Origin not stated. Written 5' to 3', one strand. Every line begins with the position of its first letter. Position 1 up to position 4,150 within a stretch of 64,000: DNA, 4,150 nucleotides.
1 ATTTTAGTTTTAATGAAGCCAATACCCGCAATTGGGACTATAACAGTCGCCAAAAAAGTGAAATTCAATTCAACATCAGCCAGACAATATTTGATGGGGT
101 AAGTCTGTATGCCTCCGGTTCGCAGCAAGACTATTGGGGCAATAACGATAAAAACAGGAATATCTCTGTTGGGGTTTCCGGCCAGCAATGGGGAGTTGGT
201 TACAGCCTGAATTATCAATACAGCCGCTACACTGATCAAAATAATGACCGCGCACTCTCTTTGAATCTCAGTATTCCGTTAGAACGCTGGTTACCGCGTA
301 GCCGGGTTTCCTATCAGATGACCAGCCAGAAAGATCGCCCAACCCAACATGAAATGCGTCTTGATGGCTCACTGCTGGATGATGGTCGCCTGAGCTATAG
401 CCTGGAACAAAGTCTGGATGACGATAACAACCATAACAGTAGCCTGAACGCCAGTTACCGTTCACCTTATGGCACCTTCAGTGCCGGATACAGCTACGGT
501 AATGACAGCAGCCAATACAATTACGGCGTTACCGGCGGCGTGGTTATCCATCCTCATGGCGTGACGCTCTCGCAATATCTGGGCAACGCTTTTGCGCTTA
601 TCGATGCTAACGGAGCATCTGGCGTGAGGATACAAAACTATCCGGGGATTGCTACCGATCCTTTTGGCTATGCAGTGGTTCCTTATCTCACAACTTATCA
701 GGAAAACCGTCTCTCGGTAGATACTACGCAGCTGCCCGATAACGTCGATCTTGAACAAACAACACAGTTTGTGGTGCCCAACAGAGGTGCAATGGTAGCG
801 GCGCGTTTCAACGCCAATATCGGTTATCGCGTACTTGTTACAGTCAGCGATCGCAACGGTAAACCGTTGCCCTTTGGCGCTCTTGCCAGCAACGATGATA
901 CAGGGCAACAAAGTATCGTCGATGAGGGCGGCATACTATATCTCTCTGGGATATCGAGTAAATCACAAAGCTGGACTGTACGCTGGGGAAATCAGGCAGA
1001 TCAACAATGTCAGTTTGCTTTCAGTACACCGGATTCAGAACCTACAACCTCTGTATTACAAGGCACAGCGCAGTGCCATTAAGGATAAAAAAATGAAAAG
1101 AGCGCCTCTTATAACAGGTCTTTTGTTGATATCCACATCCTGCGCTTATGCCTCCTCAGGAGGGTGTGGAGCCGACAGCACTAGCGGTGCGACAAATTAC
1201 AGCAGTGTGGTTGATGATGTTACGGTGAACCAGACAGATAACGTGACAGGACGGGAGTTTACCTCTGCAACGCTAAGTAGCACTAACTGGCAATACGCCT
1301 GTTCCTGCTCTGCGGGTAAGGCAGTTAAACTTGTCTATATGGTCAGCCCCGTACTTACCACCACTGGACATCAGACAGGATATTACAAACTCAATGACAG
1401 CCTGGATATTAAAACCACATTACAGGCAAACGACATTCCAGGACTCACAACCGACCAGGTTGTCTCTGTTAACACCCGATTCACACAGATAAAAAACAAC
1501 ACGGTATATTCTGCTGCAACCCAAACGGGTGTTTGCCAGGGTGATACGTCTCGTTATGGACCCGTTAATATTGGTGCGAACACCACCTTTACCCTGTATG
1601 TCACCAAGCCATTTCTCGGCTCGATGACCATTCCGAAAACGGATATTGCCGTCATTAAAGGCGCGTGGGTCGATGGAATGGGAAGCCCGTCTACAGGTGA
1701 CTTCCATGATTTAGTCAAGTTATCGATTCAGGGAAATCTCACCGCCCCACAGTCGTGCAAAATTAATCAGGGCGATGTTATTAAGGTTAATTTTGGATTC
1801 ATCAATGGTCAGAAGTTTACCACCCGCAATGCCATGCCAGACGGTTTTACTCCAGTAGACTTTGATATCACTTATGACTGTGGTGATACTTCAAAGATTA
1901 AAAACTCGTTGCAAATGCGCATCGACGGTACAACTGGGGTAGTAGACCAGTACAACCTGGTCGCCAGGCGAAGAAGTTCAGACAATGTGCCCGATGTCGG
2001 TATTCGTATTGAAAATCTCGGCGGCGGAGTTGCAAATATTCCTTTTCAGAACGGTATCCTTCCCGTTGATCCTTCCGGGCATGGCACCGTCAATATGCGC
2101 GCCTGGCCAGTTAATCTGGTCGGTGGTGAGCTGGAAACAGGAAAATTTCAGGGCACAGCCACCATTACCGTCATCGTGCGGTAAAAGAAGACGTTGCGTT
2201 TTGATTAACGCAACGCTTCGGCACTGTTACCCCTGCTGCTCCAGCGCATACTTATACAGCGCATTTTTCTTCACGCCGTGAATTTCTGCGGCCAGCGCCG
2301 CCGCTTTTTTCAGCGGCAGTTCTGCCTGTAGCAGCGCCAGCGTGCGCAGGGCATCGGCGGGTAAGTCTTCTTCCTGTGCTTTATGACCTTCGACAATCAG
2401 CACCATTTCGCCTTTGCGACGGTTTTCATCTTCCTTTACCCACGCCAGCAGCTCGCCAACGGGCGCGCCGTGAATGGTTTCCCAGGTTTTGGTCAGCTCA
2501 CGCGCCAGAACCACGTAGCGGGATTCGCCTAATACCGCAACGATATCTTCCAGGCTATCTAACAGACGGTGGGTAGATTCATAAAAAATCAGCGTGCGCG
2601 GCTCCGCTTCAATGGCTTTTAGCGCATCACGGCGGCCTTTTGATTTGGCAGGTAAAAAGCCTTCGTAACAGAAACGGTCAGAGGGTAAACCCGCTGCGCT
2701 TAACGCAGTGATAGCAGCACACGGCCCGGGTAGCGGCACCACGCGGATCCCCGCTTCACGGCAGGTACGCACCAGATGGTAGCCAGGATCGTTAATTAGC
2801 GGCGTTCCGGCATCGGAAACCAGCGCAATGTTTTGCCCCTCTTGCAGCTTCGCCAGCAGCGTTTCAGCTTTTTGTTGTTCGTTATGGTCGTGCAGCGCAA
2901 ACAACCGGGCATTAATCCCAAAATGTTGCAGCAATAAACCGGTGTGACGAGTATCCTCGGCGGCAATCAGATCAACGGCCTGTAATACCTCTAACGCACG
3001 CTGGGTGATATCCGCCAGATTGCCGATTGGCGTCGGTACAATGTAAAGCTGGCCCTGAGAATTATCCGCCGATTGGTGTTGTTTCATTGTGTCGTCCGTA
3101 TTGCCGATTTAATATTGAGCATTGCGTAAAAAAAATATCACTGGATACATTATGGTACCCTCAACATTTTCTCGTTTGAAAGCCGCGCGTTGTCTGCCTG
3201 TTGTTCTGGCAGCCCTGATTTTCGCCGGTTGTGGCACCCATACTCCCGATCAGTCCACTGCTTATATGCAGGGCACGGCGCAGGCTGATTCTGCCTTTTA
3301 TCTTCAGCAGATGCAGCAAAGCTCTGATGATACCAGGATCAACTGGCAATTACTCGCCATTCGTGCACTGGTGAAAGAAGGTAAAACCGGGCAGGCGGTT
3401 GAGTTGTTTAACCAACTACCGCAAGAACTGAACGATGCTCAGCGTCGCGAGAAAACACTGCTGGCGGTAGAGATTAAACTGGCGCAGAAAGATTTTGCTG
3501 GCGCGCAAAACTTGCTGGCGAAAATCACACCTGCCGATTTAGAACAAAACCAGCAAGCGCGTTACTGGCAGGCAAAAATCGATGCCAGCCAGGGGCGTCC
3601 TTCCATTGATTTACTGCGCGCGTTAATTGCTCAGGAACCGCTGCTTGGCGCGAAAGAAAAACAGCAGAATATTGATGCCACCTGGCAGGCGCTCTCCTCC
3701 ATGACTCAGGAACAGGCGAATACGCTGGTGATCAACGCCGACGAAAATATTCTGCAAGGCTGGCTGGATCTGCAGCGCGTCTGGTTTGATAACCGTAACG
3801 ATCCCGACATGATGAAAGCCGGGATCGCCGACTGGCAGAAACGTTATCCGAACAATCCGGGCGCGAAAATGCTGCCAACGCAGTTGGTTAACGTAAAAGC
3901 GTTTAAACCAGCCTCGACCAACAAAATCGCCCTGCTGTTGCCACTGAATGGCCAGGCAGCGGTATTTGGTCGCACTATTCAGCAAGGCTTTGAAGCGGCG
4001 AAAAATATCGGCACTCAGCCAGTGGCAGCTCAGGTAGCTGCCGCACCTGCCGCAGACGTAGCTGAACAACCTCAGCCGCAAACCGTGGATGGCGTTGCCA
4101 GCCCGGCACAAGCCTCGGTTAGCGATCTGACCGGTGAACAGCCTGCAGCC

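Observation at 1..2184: Cryptic chaperone-usher fimbrial operon tail (yraJ-yraK)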

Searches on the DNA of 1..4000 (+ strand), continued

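Call 18: get_annotated_region(hit=H52, flank=4500)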
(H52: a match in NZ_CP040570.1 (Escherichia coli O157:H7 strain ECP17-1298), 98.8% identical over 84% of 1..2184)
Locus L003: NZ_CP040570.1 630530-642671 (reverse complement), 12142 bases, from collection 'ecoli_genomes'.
description: Escherichia coli O157:H7 strain ECP17-1298 chromosome, complete genome
organism: Escherichia coli O157:H7 strain ECP17-1298 (NCBI taxid 83334)
replicon: chromosome; assembly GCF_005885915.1
host: Homo sapiens; source: missing; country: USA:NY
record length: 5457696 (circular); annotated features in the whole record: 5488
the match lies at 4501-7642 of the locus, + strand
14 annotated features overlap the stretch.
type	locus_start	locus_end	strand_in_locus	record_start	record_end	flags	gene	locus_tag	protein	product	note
CDS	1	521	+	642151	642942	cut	agaD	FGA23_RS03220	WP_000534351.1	PTS galactosamine transporter subunit IID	-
CDS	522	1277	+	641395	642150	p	agaI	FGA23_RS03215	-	galactosamine-6-phosphate isomerase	internal stop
CDS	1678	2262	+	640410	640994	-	yraH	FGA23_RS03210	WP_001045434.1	fimbrial protein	-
CDS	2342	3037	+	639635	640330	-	yraI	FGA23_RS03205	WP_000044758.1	fimbrial biogenesis chaperone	-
CDS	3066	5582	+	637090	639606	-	yraJ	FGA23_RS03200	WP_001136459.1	fimbria/pilus outer membrane usher protein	-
CDS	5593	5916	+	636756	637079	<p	-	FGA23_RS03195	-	fimbrial protein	incomplete; partial in the middle of a contig; missing C-terminus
CDS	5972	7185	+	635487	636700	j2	-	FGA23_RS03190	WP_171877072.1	IS3-like element IS1203 family transposase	programmed frameshift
sequence_feature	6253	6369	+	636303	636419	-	-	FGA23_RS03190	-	-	AL1L pseudoknot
CDS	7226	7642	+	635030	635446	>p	-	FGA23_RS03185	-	fimbrial protein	incomplete; partial in the middle of a contig; missing N-terminus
CDS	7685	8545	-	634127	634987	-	rsmI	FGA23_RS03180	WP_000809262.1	16S rRNA (cytidine(1402)-2'-O)-methyltransferase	-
CDS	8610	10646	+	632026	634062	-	lpoA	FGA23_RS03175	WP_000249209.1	penicillin-binding protein activator LpoA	-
CDS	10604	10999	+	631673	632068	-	yraN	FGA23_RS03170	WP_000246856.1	YraN family protein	-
CDS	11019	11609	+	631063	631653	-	diaA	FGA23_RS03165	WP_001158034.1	DnaA initiator-associating protein DiaA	-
CDS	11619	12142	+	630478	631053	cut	dolP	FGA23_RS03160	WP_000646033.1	division/outer membrane stress-associated lipid-binding lipoprotein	-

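Call 19: get_annotated_region(hit=H18, flank=4500)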
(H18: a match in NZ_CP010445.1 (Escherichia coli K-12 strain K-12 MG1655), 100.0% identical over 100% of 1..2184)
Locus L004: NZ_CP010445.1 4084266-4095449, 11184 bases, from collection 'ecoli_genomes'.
description: Escherichia coli K-12 strain K-12 MG1655 chromosome, complete genome
organism: Escherichia coli K-12 strain K-12 MG1655 (NCBI taxid 83333)
replicon: chromosome; assembly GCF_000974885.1
host: -; source: not applicable; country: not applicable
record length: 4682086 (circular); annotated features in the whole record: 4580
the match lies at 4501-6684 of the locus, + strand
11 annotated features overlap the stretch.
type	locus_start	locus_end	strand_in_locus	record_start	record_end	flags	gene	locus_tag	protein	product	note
CDS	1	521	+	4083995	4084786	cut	agaD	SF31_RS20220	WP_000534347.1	PTS galactosamine transporter subunit IID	-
CDS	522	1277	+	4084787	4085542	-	agaI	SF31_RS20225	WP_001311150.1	galactosamine-6-phosphate isomerase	-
CDS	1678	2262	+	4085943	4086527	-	yraH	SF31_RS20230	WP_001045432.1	fimbrial protein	-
CDS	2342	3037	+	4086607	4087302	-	yraI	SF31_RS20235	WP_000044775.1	fimbrial biogenesis chaperone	-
CDS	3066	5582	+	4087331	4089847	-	yraJ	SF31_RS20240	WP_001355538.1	fimbria/pilus outer membrane usher protein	-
CDS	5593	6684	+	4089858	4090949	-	yraK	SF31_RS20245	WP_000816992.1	fimbrial protein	-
CDS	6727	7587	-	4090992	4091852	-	rsmI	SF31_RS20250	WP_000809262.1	16S rRNA (cytidine(1402)-2'-O)-methyltransferase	-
CDS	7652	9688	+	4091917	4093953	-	lpoA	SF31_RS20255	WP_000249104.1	penicillin-binding protein activator LpoA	-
CDS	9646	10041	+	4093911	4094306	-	yraN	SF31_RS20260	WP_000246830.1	YraN family protein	-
CDS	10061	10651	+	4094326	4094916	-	diaA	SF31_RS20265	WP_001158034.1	DnaA initiator-associating protein DiaA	-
CDS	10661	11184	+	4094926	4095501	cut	dolP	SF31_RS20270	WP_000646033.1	division/outer membrane stress-associated lipid-binding lipoprotein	-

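Call 20: search_dna_similar(query=window:1500-3200:+, collection=ecoli_genomes, mode=near, rows=spread, max_rows=30)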
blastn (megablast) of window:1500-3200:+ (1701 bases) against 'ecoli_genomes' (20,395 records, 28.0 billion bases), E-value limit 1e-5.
Records with a match: 5425; places in all: 5429; records where one place covers at least 80% of the query: 3519.
Genomes with a match: 5425 of 5426; with a place that covers at least 80% of the query: 3519. Places per genome that has any: lowest 1, median 1, highest 2. On chromosomes: 5428 places; on plasmids: 1.
Best place of each record, by identity: >=99% 2276; 95-99% 3131; 90-95% 18.
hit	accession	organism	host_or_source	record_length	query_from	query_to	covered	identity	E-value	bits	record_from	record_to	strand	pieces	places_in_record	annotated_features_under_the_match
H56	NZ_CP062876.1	Escherichia coli O157:H16 strain Res13-Lact-PEA12-26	Sus scrofa domesticus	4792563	1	1701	100%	100.0%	0e+0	3163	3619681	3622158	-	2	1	rsmI: 16S rRNA (cytidine(1402)-2'-O)-methyltransferase | IS1-like element IS1A family transposase | fimbrial protein (x2) | lpoA: penicillin-binding protein activator LpoA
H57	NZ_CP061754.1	Escherichia coli O18ac:H14 strain 873.10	Bos taurus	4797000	1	1701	100%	100.0%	0e+0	3142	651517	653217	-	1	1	rsmI: 16S rRNA (cytidine(1402)-2'-O)-methyltransferase | yraK: fimbrial protein | lpoA: penicillin-binding protein activator LpoA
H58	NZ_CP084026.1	Escherichia coli strain 035053C1pKPC2_Vir_090515B1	conjugation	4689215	1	1701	100%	100.0%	0e+0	3142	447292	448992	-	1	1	rsmI: 16S rRNA (cytidine(1402)-2'-O)-methyltransferase | yraK: fimbrial protein | lpoA: penicillin-binding protein activator LpoA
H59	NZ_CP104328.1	Escherichia coli strain THB42-F2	transconjugant from Escherichia coli ...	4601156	1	1701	100%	100.0%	0e+0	3142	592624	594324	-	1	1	rsmI: 16S rRNA (cytidine(1402)-2'-O)-methyltransferase | yraK: fimbrial protein | lpoA: penicillin-binding protein activator LpoA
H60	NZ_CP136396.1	Escherichia coli strain DCM188-6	missing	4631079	1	1701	100%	100.0%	0e+0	3142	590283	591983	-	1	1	rsmI: 16S rRNA (cytidine(1402)-2'-O)-methyltransferase | yraK: fimbrial protein | lpoA: penicillin-binding protein activator LpoA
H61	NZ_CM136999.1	Escherichia coli strain HSP425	Homo sapiens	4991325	1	1701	100%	100.0%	0e+0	3142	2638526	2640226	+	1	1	rsmI: 16S rRNA (cytidine(1402)-2'-O)-methyltransferase | yraK: fimbrial protein | lpoA: penicillin-binding protein activator LpoA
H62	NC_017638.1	Escherichia coli DH1 strain DH1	-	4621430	1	1701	100%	99.9%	0e+0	3136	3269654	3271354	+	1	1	rsmI: 16S rRNA (cytidine(1402)-2'-O)-methyltransferase | yraK: fimbrial protein | lpoA: penicillin-binding protein activator LpoA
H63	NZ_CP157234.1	Escherichia coli strain 2024CK-00474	Homo sapiens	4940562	1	1701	100%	99.9%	0e+0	3136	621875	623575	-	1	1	rsmI: 16S rRNA (cytidine(1402)-2'-O)-methyltransferase | yraK: fimbrial protein | lpoA: penicillin-binding protein activator LpoA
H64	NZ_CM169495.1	Escherichia coli strain EC05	Homo sapiens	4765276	1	1701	100%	99.9%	0e+0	3136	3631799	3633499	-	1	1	rsmI: 16S rRNA (cytidine(1402)-2'-O)-methyltransferase | yraK: fimbrial protein | lpoA: penicillin-binding protein activator LpoA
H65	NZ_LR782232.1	Escherichia coli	soil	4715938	1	1701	100%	99.8%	0e+0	3118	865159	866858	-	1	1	rsmI: 16S rRNA (cytidine(1402)-2'-O)-methyltransferase | yraK: fimbrial protein | lpoA: penicillin-binding protein activator LpoA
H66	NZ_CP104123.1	Escherichia coli strain USDA-ARS-USMARC-49610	Bos taurus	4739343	1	1701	100%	99.2%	0e+0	3062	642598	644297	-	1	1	rsmI: 16S rRNA (cytidine(1402)-2'-O)-methyltransferase | yraK: fimbrial protein | lpoA: penicillin-binding protein activator LpoA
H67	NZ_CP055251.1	Escherichia coli strain AH01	chicken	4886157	1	1701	100%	98.7%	0e+0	3018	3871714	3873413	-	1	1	rsmI: 16S rRNA (cytidine(1402)-2'-O)-methyltransferase | yraK: fimbrial protein | lpoA: penicillin-binding protein activator LpoA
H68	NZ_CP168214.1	Escherichia coli strain EC23-1020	urine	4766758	1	1701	100%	98.6%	0e+0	3013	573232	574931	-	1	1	rsmI: 16S rRNA (cytidine(1402)-2'-O)-methyltransferase | yraK: fimbrial protein | lpoA: penicillin-binding protein activator LpoA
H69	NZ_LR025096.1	Escherichia coli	-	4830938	1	1701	100%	98.6%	0e+0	3013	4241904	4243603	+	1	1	rsmI: 16S rRNA (cytidine(1402)-2'-O)-methyltransferase | yraK: fimbrial protein | lpoA: penicillin-binding protein activator LpoA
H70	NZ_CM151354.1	Escherichia coli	Homo sapiens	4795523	1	1701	100%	98.6%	0e+0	3009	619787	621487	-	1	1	rsmI: 16S rRNA (cytidine(1402)-2'-O)-methyltransferase | yraK: fimbrial protein | lpoA: penicillin-binding protein activator LpoA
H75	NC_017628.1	Escherichia coli IHE3034 strain IHE3034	-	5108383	732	1701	57%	98.2%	0e+0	1698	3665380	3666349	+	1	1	rsmI: 16S rRNA (cytidine(1402)-2'-O)-methyltransferase | lpoA: penicillin-binding protein activator LpoA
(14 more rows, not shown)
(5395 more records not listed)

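Call 21: get_annotated_region(hit=H75, flank=9000)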
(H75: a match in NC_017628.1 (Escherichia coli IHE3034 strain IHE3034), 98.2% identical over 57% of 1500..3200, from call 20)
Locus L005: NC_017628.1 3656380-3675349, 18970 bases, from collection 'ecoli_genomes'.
description: Escherichia coli IHE3034, complete sequence
organism: Escherichia coli IHE3034 strain IHE3034 (NCBI taxid 714962)
replicon: chromosome; assembly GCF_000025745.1
host: -; source: -; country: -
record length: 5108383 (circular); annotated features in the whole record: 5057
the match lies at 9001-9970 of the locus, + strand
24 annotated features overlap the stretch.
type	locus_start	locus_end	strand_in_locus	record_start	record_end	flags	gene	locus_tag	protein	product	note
CDS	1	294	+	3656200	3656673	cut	agaV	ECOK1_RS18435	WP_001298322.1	PTS N-acetylgalactosamine transporter subunit IIB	-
CDS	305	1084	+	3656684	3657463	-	agaW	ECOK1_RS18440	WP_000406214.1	PTS N-acetylgalactosamine transporter subunit IIC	-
CDS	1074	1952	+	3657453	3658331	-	agaE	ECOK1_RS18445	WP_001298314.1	PTS N-acetylgalactosamine transporter subunit IID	-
CDS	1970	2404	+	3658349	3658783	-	agaF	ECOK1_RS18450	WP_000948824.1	PTS galactosamine/N-acetylgalactosamine transporter subunit IIA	-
CDS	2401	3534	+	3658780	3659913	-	nagA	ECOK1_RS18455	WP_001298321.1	N-acetylglucosamine-6-phosphate deacetylase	-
CDS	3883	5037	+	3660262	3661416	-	agaS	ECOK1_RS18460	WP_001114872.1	AgaS family sugar isomerase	-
CDS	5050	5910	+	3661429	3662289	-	kbaY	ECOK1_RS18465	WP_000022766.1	tagatose-bisphosphate aldolase subunit KbaY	-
CDS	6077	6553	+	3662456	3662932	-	agaB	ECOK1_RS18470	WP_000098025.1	PTS galactosamine transporter subunit IIB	-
CDS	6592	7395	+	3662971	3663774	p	agaC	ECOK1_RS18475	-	PTS galactosamine transporter subunit IIC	internal stop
CDS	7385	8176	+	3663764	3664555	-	agaD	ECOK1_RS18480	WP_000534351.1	PTS galactosamine transporter subunit IID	-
CDS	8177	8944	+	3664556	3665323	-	agaI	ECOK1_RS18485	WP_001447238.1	galactosamine-6-phosphate isomerase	-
CDS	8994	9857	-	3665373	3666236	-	rsmI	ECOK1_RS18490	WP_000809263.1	16S rRNA (cytidine(1402)-2'-O)-methyltransferase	-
CDS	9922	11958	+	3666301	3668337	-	lpoA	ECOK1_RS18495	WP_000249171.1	penicillin-binding protein activator LpoA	-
CDS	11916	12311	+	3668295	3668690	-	yraN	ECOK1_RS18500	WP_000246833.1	YraN family protein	-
CDS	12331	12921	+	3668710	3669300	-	diaA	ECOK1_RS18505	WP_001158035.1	DnaA initiator-associating protein DiaA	-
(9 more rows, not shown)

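Call 31: get_annotated_region(hit=H49, flank=3600)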
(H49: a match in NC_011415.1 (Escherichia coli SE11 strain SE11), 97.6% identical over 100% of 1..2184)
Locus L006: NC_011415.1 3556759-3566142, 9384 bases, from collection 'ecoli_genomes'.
description: Escherichia coli SE11, complete sequence
organism: Escherichia coli SE11 strain SE11 (NCBI taxid 409438)
replicon: chromosome; assembly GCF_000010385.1
host: -; source: -; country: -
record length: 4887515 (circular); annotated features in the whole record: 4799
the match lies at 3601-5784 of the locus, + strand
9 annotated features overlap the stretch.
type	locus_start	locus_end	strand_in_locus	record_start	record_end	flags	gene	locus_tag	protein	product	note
CDS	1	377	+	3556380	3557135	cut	agaI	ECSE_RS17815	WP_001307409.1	galactosamine-6-phosphate isomerase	-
CDS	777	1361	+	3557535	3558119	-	yraH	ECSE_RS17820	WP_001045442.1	fimbrial protein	-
CDS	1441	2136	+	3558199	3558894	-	yraI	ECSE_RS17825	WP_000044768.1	fimbrial biogenesis chaperone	-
CDS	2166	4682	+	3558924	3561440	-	yraJ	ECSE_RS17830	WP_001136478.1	fimbria/pilus outer membrane usher protein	-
CDS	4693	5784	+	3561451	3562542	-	yraK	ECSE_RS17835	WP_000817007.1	fimbrial protein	-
CDS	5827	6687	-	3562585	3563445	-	rsmI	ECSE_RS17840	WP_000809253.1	16S rRNA (cytidine(1402)-2'-O)-methyltransferase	-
CDS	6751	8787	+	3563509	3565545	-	lpoA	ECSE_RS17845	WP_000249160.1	penicillin-binding protein activator LpoA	-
CDS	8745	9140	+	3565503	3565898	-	yraN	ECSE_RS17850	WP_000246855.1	YraN family protein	-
CDS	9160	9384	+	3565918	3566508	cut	diaA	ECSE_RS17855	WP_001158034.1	DnaA initiator-associating protein DiaA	-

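Call 32: get_annotated_region(hit=H38, flank=3600)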
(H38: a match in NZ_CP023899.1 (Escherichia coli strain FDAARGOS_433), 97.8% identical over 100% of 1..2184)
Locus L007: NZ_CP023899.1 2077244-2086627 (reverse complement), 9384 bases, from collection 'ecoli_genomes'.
description: Escherichia coli strain FDAARGOS_433 chromosome, complete genome
organism: Escherichia coli strain FDAARGOS_433 (NCBI taxid 562)
replicon: chromosome; assembly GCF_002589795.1
host: Homo sapiens; source: rectal; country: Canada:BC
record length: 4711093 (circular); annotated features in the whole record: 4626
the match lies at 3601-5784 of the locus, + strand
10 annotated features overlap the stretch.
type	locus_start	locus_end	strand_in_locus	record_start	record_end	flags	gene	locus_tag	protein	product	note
CDS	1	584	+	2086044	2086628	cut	yraH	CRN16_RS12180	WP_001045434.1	fimbrial protein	-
CDS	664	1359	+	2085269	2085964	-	yraI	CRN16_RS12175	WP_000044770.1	fimbrial biogenesis chaperone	-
CDS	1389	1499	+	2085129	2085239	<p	-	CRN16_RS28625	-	hypothetical protein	incomplete; partial in the middle of a contig; missing C-terminus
CDS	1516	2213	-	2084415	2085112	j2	-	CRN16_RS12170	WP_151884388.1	IS1 family transposase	programmed frameshift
CDS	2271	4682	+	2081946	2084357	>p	yraJ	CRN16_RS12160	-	fimbria/pilus outer membrane usher protein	incomplete; partial in the middle of a contig; missing N-terminus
CDS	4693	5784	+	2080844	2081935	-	yraK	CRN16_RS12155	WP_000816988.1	fimbrial protein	-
CDS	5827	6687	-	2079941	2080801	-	rsmI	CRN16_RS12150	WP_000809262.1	16S rRNA (cytidine(1402)-2'-O)-methyltransferase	-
CDS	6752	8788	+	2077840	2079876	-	lpoA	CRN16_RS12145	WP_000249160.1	penicillin-binding protein activator LpoA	-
CDS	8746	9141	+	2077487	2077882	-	yraN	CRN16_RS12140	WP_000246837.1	YraN family protein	-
CDS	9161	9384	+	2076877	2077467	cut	diaA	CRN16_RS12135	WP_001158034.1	DnaA initiator-associating protein DiaA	-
